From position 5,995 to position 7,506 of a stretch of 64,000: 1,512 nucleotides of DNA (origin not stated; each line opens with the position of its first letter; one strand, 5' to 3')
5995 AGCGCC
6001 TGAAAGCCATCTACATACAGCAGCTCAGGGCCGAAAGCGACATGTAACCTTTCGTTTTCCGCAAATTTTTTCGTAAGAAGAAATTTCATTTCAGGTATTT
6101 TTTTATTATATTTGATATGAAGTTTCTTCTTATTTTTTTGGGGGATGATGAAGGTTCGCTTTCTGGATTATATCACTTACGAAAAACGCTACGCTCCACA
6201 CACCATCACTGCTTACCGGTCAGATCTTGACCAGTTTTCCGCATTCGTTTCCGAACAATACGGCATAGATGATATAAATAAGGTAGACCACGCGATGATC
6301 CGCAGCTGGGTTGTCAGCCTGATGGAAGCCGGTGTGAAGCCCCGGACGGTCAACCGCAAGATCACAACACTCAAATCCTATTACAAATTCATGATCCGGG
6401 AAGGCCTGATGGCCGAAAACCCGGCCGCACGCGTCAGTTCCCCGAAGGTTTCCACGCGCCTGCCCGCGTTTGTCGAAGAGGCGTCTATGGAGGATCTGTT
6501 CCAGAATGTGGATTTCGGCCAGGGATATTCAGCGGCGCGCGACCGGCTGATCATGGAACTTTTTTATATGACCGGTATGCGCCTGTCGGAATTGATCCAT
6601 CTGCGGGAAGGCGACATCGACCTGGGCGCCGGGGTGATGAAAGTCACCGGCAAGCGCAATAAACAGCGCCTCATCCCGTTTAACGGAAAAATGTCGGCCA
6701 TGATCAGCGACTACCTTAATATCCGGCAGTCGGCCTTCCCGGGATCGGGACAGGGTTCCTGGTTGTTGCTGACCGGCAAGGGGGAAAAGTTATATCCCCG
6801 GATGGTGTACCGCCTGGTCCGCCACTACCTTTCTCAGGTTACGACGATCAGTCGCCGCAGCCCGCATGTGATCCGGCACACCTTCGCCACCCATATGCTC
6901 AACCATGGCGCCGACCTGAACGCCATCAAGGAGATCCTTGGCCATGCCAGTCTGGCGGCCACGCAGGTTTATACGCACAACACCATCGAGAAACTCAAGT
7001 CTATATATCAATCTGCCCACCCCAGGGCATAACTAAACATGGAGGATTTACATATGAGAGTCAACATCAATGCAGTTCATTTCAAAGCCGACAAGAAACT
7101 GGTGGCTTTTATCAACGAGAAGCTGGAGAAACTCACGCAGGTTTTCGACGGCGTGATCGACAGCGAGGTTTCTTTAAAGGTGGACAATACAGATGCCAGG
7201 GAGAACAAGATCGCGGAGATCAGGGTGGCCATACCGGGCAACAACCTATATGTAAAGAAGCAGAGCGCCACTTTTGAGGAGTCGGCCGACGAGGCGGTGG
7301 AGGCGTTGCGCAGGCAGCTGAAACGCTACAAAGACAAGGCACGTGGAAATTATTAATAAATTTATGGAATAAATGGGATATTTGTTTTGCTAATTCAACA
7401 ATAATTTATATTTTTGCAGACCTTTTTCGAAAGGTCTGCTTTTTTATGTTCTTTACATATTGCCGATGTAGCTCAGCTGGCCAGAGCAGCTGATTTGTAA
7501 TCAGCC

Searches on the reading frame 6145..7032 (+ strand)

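Call 70: search_protein_families(library=pfam, proteins=[window:6145-7032:+], max_evalue=0.00001)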
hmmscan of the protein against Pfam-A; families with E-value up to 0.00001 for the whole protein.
window:6145-7032:+ (295 aa): 2 families
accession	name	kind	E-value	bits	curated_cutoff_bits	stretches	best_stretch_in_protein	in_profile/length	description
PF00589.27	Phage_integrase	-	1.5e-38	132.7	27.1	1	110-280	3-169/172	Phage integrase family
PF02899.23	Phage_int_SAM_1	-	2.9e-21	76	22.3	1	5-87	3-83/83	Phage integrase, N-terminal SAM-like domain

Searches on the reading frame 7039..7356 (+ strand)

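Call 70: search_protein_families(library=pfam, proteins=[window:7039-7356:+], max_evalue=0.00001)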
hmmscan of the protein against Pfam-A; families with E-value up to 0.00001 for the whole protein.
window:7039-7356:+ (105 aa): 1 family
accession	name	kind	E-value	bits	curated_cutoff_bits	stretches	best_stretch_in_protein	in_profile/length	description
PF02482.25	Ribosomal_S30AE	-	8.5e-19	68.5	23.7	1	8-101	1-87/88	Sigma 54 modulation protein / S30EA ribosomal protein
